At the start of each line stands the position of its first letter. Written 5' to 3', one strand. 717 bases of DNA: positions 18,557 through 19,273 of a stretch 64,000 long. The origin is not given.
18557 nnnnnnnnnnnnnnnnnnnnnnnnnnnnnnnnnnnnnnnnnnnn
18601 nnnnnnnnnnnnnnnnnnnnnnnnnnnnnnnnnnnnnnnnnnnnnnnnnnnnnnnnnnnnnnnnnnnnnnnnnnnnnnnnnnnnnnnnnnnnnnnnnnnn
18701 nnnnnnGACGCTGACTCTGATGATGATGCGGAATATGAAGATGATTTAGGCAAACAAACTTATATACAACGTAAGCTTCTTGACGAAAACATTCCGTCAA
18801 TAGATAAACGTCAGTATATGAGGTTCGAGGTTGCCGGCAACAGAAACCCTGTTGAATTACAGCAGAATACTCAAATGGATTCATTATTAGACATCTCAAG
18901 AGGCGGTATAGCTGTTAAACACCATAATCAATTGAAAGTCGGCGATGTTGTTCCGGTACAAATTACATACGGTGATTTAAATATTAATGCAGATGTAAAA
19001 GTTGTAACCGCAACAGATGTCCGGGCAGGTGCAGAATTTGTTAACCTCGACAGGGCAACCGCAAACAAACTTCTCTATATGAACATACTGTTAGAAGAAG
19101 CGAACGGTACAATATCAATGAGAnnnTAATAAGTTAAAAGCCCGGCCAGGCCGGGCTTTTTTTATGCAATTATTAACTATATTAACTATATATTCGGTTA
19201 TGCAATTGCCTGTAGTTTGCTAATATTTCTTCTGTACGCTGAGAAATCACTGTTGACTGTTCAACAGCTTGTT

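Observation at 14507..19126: TpsA-type secreted beta-helix protein ending in a (Asp-Ala)157 tract and an intact PilZ c-di-GMP receptor domain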

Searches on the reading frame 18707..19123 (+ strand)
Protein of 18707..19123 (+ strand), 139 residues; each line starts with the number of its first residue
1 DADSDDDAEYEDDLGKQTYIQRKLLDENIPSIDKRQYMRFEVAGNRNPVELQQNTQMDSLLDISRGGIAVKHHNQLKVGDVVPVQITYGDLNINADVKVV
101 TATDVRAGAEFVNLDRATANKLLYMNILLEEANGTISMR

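Call 8: find_homologous_proteins(query=window:18707-19123:+, max_evalue=0.001)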
Query seq(139 aa) (139 aa): 147 proteins with E <= 0.001 among 156 candidates; the best 120 are listed.
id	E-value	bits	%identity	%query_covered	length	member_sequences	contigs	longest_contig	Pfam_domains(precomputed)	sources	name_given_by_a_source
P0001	6.1e-70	251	87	94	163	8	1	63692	PF07238.20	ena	-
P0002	2.0e-66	240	82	94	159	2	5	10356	PF07238.20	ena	-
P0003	5.2e-58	213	76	93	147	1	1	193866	PF07238.20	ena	-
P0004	2.0e-55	204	87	80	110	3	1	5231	PF07238.20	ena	-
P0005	1.3e-54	202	77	91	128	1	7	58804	PF07238.20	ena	-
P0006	2.2e-54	201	86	78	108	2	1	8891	PF07238.20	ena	-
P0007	6.0e-54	200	76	91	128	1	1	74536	PF07238.20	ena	-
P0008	1.0e-52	196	75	85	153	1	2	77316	PF07238.20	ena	-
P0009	3.0e-52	194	76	87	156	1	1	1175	PF07238.20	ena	-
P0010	8.0e-52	193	74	90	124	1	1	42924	PF07238.20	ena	-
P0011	4.4e-51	190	75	87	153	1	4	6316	PF07238.20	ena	-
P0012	5.0e-51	190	77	84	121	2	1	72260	PF07238.20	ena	-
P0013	5.3e-51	190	74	90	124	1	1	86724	PF07238.20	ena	-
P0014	5.3e-51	190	77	84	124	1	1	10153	PF07238.20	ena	-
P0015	5.3e-51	190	74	90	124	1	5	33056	PF07238.20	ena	-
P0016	1.9e-50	188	75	86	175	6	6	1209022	PF07238.20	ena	-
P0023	4.2e-49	184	71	86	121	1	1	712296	PF07238.20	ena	-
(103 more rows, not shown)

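Call 11: find_encoding_contigs(protein=P0001, flank=8000, max_places=3)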
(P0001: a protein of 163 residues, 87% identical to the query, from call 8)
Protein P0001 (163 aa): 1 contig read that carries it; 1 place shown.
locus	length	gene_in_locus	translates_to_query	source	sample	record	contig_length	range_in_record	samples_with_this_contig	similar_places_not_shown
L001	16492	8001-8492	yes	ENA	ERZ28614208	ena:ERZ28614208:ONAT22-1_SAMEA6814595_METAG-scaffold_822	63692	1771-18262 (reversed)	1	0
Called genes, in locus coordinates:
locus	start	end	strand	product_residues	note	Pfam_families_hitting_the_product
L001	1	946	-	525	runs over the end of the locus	-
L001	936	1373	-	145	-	PF04977:DivIC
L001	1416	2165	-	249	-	-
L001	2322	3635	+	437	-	PF00919:UPF0004, PF04055:Radical_SAM, PF18693:TRAM_2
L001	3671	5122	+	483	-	PF01943:Polysacc_synt, PF13440:Polysacc_synt_3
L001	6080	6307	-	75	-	-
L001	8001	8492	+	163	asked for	PF07238:PilZ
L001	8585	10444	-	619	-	-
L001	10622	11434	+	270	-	PF00106:adh_short, PF13561:adh_short_C2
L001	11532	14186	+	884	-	PF00133:tRNA-synt_1, PF09334:tRNA-synt_1g, PF13603:tRNA-synt_1_2, PF09334:tRNA-synt_1g, PF00133:tRNA-synt_1, PF08264:Anticodon_1, PF10458:Val_tRNA-synt_C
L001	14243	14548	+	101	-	-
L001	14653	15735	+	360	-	PF00575:S1 (weak), PF23459:S1_RRP5 (faint), PF13509:S1_2 (faint), PF00575:S1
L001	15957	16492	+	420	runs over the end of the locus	-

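Call 12: find_encoding_contigs(protein=P0016, flank=8000, max_places=3)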
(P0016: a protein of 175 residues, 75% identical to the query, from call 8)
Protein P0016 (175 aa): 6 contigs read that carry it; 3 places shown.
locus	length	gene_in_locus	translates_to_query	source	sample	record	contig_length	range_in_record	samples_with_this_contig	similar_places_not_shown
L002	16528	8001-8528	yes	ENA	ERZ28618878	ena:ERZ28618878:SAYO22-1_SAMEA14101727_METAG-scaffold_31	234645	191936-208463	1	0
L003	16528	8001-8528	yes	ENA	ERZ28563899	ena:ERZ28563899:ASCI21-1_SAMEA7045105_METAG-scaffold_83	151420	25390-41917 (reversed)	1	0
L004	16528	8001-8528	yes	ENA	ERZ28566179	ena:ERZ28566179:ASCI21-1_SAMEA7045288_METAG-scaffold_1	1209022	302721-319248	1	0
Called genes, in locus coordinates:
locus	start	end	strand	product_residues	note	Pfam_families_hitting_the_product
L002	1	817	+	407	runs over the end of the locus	PF28597:T2SSF_N (weak), PF00482:T2SSF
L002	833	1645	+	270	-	PF00106:adh_short, PF01370:Epimerase (weak), PF08659:KR, PF13561:adh_short_C2, PF08643:DUF1776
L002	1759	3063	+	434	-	PF00919:UPF0004, PF04055:Radical_SAM, PF18693:TRAM_2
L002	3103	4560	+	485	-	PF01943:Polysacc_synt, PF13440:Polysacc_synt_3, PF03023:MurJ (faint)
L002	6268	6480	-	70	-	-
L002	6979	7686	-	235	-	-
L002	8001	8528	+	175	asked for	PF07238:PilZ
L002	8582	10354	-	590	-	-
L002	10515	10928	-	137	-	-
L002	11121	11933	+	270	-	PF00106:adh_short, PF23441:SDR (weak), PF13561:adh_short_C2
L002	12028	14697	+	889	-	PF00133:tRNA-synt_1, PF01406:tRNA-synt_1e (faint), PF09334:tRNA-synt_1g, PF13603:tRNA-synt_1_2, PF09334:tRNA-synt_1g, PF00133:tRNA-synt_1, PF08264:Anticodon_1, PF10458:Val_tRNA-synt_C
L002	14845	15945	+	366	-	PF00575:S1, PF13509:S1_2 (faint), PF23459:S1_RRP5 (faint), PF00575:S1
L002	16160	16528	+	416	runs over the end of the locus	-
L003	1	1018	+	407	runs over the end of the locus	PF28597:T2SSF_N, PF00482:T2SSF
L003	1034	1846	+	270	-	PF00106:adh_short, PF01370:Epimerase (weak), PF08659:KR, PF13561:adh_short_C2, PF08643:DUF1776 (weak)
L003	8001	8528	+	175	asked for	PF07238:PilZ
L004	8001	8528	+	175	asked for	PF07238:PilZ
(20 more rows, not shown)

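Call 13: find_encoding_contigs(protein=P0023, flank=8000, max_places=3)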
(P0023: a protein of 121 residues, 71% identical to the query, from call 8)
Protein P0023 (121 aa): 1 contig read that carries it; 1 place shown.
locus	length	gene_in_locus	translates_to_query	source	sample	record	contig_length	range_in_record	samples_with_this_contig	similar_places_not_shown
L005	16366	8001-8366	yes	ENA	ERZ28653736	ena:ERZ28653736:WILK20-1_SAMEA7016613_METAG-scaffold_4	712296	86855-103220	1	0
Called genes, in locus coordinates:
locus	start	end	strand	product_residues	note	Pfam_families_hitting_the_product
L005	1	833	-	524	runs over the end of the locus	-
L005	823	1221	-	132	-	PF04977:DivIC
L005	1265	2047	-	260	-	-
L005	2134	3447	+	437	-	PF00919:UPF0004, PF04055:Radical_SAM, PF18693:TRAM_2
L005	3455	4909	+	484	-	PF01943:Polysacc_synt, PF13440:Polysacc_synt_3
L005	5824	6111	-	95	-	-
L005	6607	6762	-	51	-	-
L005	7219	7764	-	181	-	-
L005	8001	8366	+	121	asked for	PF07238:PilZ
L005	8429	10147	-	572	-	-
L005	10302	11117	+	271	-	PF23441:SDR (weak), PF00106:adh_short, PF13561:adh_short_C2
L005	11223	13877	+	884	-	PF00133:tRNA-synt_1, PF09334:tRNA-synt_1g, PF13603:tRNA-synt_1_2, PF09334:tRNA-synt_1g, PF00133:tRNA-synt_1, PF08264:Anticodon_1, PF10458:Val_tRNA-synt_C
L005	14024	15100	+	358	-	PF00575:S1, PF13509:S1_2 (faint), PF23459:S1_RRP5 (faint), PF00575:S1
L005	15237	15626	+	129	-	PF00085:Thioredoxin, PF13098:Thioredoxin_2, PF13192:Thioredoxin_3 (faint)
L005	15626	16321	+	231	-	PF02683:DsbD_TM, PF13386:DsbD_2 (weak)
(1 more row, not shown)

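Call 20: find_related_loci(query=A1, collection=genome_contigs, flank=10000)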
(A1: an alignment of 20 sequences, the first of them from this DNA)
Query A1 (125 aa) in genome_contigs; peptide patterns used: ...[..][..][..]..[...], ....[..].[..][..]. (x = any residue, [..] = any of these).
504 stretches matched a pattern; 292 encode a relative of the query (tblastn E <= 1e-3); the best 80 are kept; 80 distinct loci.
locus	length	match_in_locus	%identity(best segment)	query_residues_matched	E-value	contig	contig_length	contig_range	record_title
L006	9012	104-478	90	1-125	1e-74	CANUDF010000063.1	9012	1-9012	MAG: Candidatus Gastranaerophilales bacterium isolate chick29__bin14 genome assembly, contig: chick29__NODE_1202_length_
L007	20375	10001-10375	88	1-125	2e-73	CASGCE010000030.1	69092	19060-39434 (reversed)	uncultured bacterium isolate SI.B5.metabat-bins.116 genome assembly, contig: SI.B5.metabat-bins.116.fa_k141_332829, whol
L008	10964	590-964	89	1-125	9e-74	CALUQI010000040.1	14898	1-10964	MAG: Candidatus Gastranaerophilales bacterium isolate BRZ_AK__bin103 genome assembly, contig: BRZ_AK__NODE_4799_length_1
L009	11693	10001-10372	90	1-125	1e-73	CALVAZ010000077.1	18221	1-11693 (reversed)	MAG: Candidatus Gastranaerophilales bacterium isolate E08__bin114 genome assembly, contig: E08__k127_6781926, whole geno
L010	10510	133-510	89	1-125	2e-72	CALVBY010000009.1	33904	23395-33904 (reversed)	MAG: Candidatus Gastranaerophilales bacterium isolate BRZ_LT__bin40 genome assembly, contig: BRZ_LT__NODE_1144_length_33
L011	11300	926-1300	86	1-125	2e-72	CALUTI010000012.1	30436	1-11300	MAG: Candidatus Gastranaerophilales bacterium isolate BRZ_LN__bin14 genome assembly, contig: BRZ_LN__NODE_1274_length_30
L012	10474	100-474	86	1-125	1e-71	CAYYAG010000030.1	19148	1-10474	MAG TPA_asm: uncultured Muribaculaceae bacterium isolate SRP141132_co2_61 genome assembly, contig: NODE_2071_length_1914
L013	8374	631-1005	83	1-125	3e-70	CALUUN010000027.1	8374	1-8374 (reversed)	MAG: Candidatus Gastranaerophilales bacterium isolate BRZ_MV__bin6 genome assembly, contig: BRZ_MV__NODE_3726_length_837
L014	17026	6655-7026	86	1-125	1e-69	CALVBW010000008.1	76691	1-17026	MAG: Candidatus Gastranaerophilales bacterium isolate E08__bin45 genome assembly, contig: E08__k127_7814342, whole genom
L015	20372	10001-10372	84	1-125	3e-69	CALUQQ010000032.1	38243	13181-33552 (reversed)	MAG: Candidatus Gastranaerophilales bacterium isolate E27__bin3 genome assembly, contig: E27__k127_757391, whole genome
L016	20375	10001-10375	84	1-125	6e-71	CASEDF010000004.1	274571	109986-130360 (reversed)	uncultured bacterium isolate O72_L2_361361_idba_bin.42 genome assembly, contig: O72_L2_361361_idba_bin.42.fa_scaffold_60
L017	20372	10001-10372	84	1-125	9e-69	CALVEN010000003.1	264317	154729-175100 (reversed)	MAG: Candidatus Gastranaerophilales bacterium isolate BRZ_BN__bin58 genome assembly, contig: BRZ_BN__NODE_25_length_2643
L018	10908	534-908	82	1-125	2e-66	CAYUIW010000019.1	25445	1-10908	MAG TPA_asm: uncultured Muribaculaceae bacterium isolate SRP225648_co1_973 genome assembly, contig: NODE_4275_length_254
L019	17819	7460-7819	83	6-125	8e-65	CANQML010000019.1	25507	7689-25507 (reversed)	MAG: Candidatus Gastranaerophilales bacterium isolate Lapin-014__bin53 genome assembly, contig: Lapin-014__NODE_1520_len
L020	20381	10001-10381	77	1-125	1e-63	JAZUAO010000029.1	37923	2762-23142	MAG: Candidatus Gastranaerophilaceae bacterium isolate T1900045320_YK20190009.MAGScoT_cleanbin_000003 SGB_6344_k141_8044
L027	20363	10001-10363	75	1-124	1e-58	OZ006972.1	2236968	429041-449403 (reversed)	MAG: Candidatus Gastranaerophilales bacterium isolate metabat2_pooled_hifiasm.1023 MAG genome assembly, chromosome: 1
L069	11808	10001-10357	68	1-119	2e-51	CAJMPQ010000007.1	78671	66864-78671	TPA_asm: uncultured bacterium isolate ERR1600607-bin.33 genome assembly, contig: NODE_305_length_78671_cov_20.412639, wh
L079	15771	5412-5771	66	1-119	4e-50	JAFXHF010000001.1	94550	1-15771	Bacterium isolate RGIG6412 Sheep_Rectum-5__c11, whole genome shotgun sequence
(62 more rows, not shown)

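Call 24: search_solved_structures(query=A1, max_evalue=1, show_alignments=3)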
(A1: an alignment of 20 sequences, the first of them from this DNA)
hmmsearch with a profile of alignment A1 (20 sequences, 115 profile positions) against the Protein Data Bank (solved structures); distinct sequences matched with E-value up to 1: 4.
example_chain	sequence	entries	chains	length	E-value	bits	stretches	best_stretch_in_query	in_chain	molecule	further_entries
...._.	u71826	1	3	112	0.2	14.9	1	11-101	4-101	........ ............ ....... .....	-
4xrn_A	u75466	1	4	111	0.23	14.7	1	11-100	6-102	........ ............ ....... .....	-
5vx6_A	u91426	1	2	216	0.42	13.9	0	3-51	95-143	Uncharacterized protein YpfA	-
5it7_rr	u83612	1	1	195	0.59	13.4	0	58-85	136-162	60S acidic ribosomal protein P0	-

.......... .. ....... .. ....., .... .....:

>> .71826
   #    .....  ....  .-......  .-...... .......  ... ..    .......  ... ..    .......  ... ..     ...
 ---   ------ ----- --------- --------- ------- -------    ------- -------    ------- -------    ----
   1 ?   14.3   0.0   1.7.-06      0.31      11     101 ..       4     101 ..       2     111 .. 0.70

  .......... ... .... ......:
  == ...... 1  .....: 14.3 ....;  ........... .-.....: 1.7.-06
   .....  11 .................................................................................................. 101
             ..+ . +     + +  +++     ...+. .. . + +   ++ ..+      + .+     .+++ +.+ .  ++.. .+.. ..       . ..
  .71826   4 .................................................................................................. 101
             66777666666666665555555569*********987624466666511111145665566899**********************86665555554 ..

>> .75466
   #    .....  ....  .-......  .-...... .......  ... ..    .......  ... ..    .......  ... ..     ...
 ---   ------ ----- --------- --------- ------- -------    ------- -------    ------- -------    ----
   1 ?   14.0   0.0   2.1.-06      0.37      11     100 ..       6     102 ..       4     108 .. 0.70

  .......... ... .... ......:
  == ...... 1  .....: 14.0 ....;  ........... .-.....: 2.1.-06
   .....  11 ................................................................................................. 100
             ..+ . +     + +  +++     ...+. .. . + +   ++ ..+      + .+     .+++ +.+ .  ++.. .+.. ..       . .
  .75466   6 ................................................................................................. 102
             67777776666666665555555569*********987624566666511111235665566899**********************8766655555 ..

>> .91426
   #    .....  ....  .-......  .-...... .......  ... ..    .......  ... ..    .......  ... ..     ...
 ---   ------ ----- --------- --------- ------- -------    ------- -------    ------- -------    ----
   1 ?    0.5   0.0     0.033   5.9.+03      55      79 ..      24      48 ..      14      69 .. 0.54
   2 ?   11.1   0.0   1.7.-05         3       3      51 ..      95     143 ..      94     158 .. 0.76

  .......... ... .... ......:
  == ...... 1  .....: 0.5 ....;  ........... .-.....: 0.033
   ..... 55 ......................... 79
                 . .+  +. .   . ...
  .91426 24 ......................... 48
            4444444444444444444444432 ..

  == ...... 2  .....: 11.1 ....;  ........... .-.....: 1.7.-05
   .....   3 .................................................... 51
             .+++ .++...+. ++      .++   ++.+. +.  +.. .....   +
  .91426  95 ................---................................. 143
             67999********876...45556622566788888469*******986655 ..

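Call 35: predict_structure(alignment_id=A3)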
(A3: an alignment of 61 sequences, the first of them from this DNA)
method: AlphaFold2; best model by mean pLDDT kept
length: 125 residues; sequences in the alignment: 61
mean_pLDDT: 79.8   pTM: 0.67
mean pLDDT of the five models: 79.8, 79.1, 78.1, 78.1, 75.9
residues with pLDDT >= 90: 59; 70-90: 31; 50-70: 19; < 50: 16
segments of 3 or more residues with pLDDT < 50: 1-3, 7-16, 123-125
pLDDT, mean of each block of 10 residues (from residue 1): 49 51 67 77 89 92 95 91 95 95 93 82 49
secondary structure, 60 per line:
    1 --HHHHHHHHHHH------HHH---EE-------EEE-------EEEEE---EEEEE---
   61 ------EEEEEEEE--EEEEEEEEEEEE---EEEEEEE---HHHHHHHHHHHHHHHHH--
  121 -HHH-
elements in order: H3-13 E35-37 E45-49 E53-57 E67-74 E77-88 E92-98 H102-118

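Call 41: fold_search(model_id=the predicted structure, library=pdb)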
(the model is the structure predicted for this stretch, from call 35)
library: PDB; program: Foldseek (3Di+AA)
matches with E <= 10: 887; with E <= 0.001: 18
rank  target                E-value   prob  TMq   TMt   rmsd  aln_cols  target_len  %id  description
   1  5xly_B                2.2e-05  1.00  0.54  0.56   6.5       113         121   18  Crystal structure of CheR1 in complex with c-di-GMP-bound MapZ (released 2017-08-23)
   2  5y4r_C                6.4e-05  1.00  0.53  0.56   6.8       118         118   19  Structure of a methyltransferase complex (released 2017-11-29)
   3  5y4r_D                8.4e-05  1.00  0.53  0.55   6.5       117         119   20  Structure of a methyltransferase complex (released 2017-11-29)
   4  4xrn_B                1.1e-04  1.00  0.53  0.63   2.9       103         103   19  Pilz domain with c-di-gmp of a protein from Pseudomonas aeruginosa (released 2016-02-03)
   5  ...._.                1.7e-04  1.00  0.58  0.65   2.9       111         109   21  Structure of the Alg44 PilZ domain from Pseudomonas aeruginosa PAO1 in complex with c-di-GMP (released 2015-04-08)
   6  4q63                  1.7e-04  1.00  0.56  0.72   3.2       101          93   18  Crystal Structure of Legionella Uncharacterized Protein Lpg0364 (released 2014-05-07)
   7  4rt1_B                1.8e-04  1.00  0.57  0.65   3.0       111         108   19  Structure of the Alg44 PilZ domain (R95A mutant) from Pseudomonas aeruginosa PAO1 in complex with c-di-GMP (released 2015-04-08)
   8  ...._C                2.4e-04  1.00  0.54  0.63   2.6       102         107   20  Structure of the Alg44 PilZ domain from Pseudomonas aeruginosa PAO1 in complex with c-di-GMP (released 2015-04-08)
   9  4rt1_A                2.7e-04  1.00  0.58  0.67   3.2       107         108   18  Structure of the Alg44 PilZ domain (R95A mutant) from Pseudomonas aeruginosa PAO1 in complex with c-di-GMP (released 2015-04-08)
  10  4xrn_A                2.9e-04  1.00  0.55  0.65   2.6       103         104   19  Pilz domain with c-di-gmp of a protein from Pseudomonas aeruginosa (released 2016-02-03)
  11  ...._B                3.1e-04  1.00  0.56  0.64   3.8       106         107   18  Structure of the Alg44 PilZ domain from Pseudomonas aeruginosa PAO1 in complex with c-di-GMP (released 2015-04-08)
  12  5y6g                  3.2e-04  1.00  0.61  0.58   4.0       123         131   14  PilZ domain with c-di-GMP of YcgR from Escherichia coli (released 2018-07-18)
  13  4xrn_C                3.4e-04  1.00  0.56  0.65   2.8       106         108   19  Pilz domain with c-di-gmp of a protein from Pseudomonas aeruginosa (released 2016-02-03)
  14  4xrn_D                3.6e-04  1.00  0.55  0.64   3.3       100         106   23  Pilz domain with c-di-gmp of a protein from Pseudomonas aeruginosa (released 2016-02-03)
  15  3kyf                  3.8e-04  1.00  0.52  0.31   4.3       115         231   17  Crystal structure of P4397 complexed with c-di-GMP (released 2010-04-14)
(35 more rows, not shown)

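Call 75: search_protein_representatives(alignment_id=A3)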
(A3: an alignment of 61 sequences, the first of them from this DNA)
Query: 61 sequences, 141 profile positions. Proteins with E-value up to 0.001 (for the whole library): 230; up to 1e-10: 129; up to 1e-30: 52. The best 150 are listed.
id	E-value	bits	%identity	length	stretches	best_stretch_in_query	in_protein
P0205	6.5e-56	204.1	-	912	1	4-135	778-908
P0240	3.0e-55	202.0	-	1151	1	5-130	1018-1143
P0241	1.5e-54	199.7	-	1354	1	7-130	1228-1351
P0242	2.6e-53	195.7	-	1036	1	8-129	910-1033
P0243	1.7e-52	193.1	-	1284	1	8-129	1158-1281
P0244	2.5e-52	192.5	-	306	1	7-129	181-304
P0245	4.8e-52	191.6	-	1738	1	5-130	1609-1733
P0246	6.4e-52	191.2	-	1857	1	1-129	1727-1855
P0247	1.6e-51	189.9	-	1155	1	8-132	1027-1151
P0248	3.0e-51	189.0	-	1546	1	9-124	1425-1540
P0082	4.5e-51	188.4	-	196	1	4-138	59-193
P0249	7.2e-51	187.8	-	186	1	6-132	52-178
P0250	1.8e-50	186.5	-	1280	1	8-129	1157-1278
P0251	3.9e-50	185.4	-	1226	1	4-132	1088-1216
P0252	7.0e-50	184.6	-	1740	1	4-128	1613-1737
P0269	1.3e-44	167.5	-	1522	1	17-127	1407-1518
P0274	2.5e-38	147.1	-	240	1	15-128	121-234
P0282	5.4e-32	126.6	-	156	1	8-129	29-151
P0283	6.2e-32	126.4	-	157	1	23-130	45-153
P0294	6.3e-28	113.4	-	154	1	15-126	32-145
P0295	1.9e-27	111.8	-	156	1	15-129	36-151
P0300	1.1e-25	106.2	-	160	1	25-127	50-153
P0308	1.2e-23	99.5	-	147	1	22-128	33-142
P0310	2.6e-23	98.5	-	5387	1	19-130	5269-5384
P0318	2.1e-20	89.0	-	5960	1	16-134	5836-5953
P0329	1.5e-18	83.0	-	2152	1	9-134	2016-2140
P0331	4.2e-18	81.6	-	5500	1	12-122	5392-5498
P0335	2.5e-17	79.1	-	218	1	5-126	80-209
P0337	1.1e-16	77.0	-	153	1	23-129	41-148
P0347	6.5e-14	68.0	-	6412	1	13-128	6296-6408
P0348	1.1e-13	67.2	-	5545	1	19-121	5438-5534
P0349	1.9e-13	66.5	-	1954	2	26-130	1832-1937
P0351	2.9e-13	65.9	-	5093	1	15-127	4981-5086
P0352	5.5e-13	65.0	-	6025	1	11-120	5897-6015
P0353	6.9e-13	64.7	-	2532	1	7-123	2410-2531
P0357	4.4e-12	62.1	-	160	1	19-128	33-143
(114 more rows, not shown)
